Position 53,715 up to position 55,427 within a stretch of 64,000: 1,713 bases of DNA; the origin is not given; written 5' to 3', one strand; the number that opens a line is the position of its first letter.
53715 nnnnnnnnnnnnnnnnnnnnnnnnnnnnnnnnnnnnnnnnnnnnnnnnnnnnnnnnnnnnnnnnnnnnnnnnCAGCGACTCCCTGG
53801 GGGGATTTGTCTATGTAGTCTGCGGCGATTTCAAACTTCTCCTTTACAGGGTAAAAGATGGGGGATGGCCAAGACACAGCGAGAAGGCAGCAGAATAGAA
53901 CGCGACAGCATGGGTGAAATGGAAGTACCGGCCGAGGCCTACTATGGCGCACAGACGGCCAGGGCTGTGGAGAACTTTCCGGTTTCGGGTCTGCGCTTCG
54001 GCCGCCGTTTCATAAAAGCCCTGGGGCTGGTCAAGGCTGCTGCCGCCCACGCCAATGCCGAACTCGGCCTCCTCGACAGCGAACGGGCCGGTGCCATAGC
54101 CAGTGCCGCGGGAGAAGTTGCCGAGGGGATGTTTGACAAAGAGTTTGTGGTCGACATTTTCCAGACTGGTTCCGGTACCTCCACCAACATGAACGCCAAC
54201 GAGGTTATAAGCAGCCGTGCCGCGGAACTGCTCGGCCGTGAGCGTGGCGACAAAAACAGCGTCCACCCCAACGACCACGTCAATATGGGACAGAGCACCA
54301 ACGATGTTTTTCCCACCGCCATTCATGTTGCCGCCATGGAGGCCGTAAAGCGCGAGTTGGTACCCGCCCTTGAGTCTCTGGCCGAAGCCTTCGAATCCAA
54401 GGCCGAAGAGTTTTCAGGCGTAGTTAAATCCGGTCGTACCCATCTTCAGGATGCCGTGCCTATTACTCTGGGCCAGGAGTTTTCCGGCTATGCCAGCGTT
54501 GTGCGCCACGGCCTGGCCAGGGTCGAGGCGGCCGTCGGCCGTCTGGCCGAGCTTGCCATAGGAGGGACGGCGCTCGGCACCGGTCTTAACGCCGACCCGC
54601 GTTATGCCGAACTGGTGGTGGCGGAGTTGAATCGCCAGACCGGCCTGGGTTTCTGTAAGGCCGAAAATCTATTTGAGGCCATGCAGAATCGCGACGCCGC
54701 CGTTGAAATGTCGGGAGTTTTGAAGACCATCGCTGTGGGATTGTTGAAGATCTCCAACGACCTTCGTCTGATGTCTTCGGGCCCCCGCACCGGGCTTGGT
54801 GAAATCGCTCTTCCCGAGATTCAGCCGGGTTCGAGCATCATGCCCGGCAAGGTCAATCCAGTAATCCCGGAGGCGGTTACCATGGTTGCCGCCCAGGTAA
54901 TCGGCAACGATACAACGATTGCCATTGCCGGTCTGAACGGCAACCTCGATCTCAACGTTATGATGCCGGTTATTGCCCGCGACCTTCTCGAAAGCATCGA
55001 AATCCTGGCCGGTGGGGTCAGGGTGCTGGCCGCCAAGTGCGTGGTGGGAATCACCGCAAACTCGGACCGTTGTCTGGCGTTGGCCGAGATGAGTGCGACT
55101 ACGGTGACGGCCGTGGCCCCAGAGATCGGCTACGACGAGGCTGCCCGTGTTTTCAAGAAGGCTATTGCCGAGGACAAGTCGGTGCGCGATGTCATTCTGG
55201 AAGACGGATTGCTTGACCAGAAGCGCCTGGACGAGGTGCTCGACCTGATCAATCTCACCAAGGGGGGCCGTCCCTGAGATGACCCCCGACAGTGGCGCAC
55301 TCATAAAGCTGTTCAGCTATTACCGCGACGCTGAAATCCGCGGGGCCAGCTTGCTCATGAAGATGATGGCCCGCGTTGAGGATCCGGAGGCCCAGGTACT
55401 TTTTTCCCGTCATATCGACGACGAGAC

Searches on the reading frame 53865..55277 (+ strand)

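Call 59: search_protein_families(library=pfam, proteins=[window:53865-55277:+], max_evalue=0.00001)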
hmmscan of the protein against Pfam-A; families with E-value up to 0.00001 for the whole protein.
window:53865-55277:+ (470 aa): 2 families
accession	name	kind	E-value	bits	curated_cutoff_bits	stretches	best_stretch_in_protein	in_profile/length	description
PF00206.25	Lyase_1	-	9.6e-105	350.9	27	1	17-347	1-312/312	Lyase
PF10415.14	FumaraseC_C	-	9.5e-18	64.8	32.5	1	414-466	2-54/54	Fumarase C C-terminus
